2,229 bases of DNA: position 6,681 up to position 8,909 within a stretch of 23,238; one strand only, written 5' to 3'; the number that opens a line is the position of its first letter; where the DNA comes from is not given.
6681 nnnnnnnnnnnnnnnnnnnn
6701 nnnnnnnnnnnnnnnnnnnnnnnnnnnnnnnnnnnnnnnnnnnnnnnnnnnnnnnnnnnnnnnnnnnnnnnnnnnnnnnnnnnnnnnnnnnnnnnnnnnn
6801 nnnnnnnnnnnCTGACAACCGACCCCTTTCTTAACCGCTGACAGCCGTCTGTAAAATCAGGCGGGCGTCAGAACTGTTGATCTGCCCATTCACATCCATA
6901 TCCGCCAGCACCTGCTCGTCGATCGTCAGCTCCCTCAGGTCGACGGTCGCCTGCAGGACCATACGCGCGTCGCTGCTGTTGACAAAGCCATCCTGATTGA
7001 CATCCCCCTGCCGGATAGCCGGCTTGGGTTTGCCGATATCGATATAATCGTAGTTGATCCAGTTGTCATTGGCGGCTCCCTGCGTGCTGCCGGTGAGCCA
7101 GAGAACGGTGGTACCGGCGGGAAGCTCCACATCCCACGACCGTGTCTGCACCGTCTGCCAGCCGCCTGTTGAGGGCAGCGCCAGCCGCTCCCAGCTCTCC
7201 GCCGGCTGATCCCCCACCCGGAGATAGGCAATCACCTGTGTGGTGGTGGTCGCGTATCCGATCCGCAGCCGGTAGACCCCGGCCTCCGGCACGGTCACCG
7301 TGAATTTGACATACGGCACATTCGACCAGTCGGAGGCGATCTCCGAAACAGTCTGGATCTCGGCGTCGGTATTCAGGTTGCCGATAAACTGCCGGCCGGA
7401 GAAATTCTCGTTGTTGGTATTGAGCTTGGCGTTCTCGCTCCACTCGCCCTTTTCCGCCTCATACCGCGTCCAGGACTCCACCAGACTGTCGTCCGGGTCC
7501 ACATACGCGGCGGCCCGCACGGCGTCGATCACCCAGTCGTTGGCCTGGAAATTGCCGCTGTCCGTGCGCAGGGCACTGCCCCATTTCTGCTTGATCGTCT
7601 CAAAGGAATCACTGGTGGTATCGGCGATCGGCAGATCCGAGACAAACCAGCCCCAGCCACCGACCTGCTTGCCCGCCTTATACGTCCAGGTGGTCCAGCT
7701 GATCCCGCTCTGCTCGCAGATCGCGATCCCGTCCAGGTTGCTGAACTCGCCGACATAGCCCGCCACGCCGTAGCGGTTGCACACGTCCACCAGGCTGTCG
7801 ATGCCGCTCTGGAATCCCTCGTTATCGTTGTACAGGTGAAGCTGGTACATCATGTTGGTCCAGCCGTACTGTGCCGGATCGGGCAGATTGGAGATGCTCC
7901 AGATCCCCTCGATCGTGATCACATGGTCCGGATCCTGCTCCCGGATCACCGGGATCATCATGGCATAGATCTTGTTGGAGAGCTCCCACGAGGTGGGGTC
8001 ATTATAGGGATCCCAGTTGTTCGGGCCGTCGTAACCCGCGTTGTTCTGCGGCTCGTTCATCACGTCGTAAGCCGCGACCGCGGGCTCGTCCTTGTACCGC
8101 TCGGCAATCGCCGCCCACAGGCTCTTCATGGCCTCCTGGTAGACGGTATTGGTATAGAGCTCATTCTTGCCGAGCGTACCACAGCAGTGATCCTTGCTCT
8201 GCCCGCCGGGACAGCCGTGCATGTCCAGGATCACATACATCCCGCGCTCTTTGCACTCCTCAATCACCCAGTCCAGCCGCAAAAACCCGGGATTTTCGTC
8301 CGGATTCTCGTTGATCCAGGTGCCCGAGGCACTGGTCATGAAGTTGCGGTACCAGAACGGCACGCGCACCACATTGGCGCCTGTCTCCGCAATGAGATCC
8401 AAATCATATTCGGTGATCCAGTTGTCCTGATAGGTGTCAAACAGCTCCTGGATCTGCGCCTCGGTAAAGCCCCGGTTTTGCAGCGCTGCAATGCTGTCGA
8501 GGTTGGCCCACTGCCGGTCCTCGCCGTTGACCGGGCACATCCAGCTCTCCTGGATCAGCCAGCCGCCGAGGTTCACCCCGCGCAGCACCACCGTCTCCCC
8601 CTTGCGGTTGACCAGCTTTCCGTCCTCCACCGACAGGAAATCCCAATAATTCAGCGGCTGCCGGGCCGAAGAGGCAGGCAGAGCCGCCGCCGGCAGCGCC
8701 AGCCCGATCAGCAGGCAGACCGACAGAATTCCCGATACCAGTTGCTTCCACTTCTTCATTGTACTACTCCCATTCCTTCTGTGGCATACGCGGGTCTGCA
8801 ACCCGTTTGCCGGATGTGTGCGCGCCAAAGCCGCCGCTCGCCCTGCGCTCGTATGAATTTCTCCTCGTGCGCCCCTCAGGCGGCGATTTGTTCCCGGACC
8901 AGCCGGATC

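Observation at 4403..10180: One GH5 catalytic module packaged three ways: lipid-anchored, then cellulosomal with one CBM, then cellulosomal with two CBMs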

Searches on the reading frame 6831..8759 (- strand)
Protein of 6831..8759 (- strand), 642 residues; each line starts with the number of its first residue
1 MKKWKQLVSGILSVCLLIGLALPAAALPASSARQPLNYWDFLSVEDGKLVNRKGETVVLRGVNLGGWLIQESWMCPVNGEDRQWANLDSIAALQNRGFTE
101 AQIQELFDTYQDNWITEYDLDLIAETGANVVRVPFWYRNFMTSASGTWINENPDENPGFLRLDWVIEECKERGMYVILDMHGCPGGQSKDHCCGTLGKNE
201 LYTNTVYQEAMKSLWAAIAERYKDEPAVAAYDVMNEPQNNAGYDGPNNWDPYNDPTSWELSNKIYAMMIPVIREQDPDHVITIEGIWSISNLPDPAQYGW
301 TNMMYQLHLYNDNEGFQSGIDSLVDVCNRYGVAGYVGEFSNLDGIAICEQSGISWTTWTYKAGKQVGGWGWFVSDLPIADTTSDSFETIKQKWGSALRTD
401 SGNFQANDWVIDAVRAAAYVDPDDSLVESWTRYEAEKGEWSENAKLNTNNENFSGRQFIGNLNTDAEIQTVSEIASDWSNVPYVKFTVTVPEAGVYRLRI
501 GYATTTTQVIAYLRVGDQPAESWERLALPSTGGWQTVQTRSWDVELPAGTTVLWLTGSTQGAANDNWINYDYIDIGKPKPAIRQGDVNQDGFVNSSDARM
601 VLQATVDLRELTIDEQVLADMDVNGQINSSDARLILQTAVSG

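Call 4: search_protein_families(library=pfam, proteins=[window:6831-8759:-], max_evalue=0.01)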
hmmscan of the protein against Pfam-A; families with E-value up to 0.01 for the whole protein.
window:6831-8759:- (642 aa): 4 families
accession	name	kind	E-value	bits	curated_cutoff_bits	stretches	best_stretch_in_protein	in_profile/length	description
PF00150.24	Cellulase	-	2.1e-30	106.6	23.5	1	110-371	18-268/272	Cellulase (glycosyl hydrolase family 5)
PF00404.24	Dockerin_1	-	4e-08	33.8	22.9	1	585-635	2-52/57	Dockerin type I domain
PF03422.21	CBM_6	-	3.1e-06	27.9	28.9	1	483-575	33-123/125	Carbohydrate binding module (family 6)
PF02449.21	Glyco_hydro_42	-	3.3e-05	23.9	21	1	200-240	101-141/376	Beta-galactosidase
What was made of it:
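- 7500..8654 (-): Gene B GH5 catalytic module. Pfam PF00150 E 2.1e-30 (call 4).
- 7008..7499 (-): Gene B CBM6/CBM35-superfamily module. Pfam CBM_6 27.9 bits (cut-off 28.9), call 4.
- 6834..7007 (-): Gene B type-I dockerin: two Ca-binding repeats, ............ and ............. Pfam Dockerin_1 33.8 bits (cut-off 22.9), call 4.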

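Call 34: search_protein_families(library=ncbifam, proteins=[window:6831-8759:-], max_evalue=0.01)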
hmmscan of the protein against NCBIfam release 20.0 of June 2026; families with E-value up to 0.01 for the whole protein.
window:6831-8759:- (642 aa): 0 families

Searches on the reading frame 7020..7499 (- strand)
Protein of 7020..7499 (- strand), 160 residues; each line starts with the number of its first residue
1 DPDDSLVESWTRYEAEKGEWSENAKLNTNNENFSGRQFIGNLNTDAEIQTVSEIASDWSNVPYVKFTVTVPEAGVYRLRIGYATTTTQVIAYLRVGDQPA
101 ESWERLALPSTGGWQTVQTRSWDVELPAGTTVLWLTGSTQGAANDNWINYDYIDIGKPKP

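Call 42: search_solved_structures(query=window:7020-7499:-, max_evalue=1)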
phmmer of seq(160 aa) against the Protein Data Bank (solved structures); distinct sequences matched with E-value up to 1: 22.
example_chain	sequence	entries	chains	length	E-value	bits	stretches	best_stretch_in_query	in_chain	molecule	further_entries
8zvk_A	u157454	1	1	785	4.6e-09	39.4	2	63-158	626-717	AaBgIC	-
5awo_A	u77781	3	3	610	1.7e-05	27.9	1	9-151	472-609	Isomaltodextranase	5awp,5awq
1uxz_A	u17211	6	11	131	4.7e-05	26.4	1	55-150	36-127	CELLULASE B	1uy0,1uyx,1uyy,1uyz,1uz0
5la2_A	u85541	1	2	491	0.0012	21.8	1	8-150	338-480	Carbohydrate binding family 6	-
2y8k_A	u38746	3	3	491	0.0012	21.8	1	8-150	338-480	CARBOHYDRATE BINDING FAMILY 6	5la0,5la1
2vzp_A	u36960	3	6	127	0.0025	20.8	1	63-140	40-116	EXO-BETA-D-GLUCOSAMINIDASE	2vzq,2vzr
5fui_A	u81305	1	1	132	0.011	18.7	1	71-149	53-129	ENDO-1,3-BETA-GLUCANASE, FAMILY GH16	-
2w46_A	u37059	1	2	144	0.042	16.8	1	104-142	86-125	ESTERASE D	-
2vzo_A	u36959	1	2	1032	0.043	16.8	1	63-139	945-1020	EXO-BETA-D-GLUCOSAMINIDASE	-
2vzs_A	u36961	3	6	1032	0.043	16.8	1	63-139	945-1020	EXO-BETA-D-GLUCOSAMINIDASE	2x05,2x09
2vzt_A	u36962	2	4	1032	0.043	16.8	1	63-139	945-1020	EXO-BETA-D-GLUCOSAMINIDASE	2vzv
2vzu_A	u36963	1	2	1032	0.043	16.8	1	63-139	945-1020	EXO-BETA-D-GLUCOSAMINIDASE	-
1w9s_A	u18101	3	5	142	0.057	16.4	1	76-147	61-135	BH0236 PROTEIN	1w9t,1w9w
2w87_A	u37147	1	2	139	0.085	15.8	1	104-142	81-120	ESTERASE D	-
2wz8_A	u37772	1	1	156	0.12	15.3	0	63-143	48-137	CELLULOSOME PROTEIN DOCKERIN TYPE I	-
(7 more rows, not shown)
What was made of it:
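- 7008..7499 (-): PDB hits: 8zvk E 4.6e-9, a CBM35 of isomaltodextranase, and CBM6 of Cellvibrio Cel5B (call 42).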
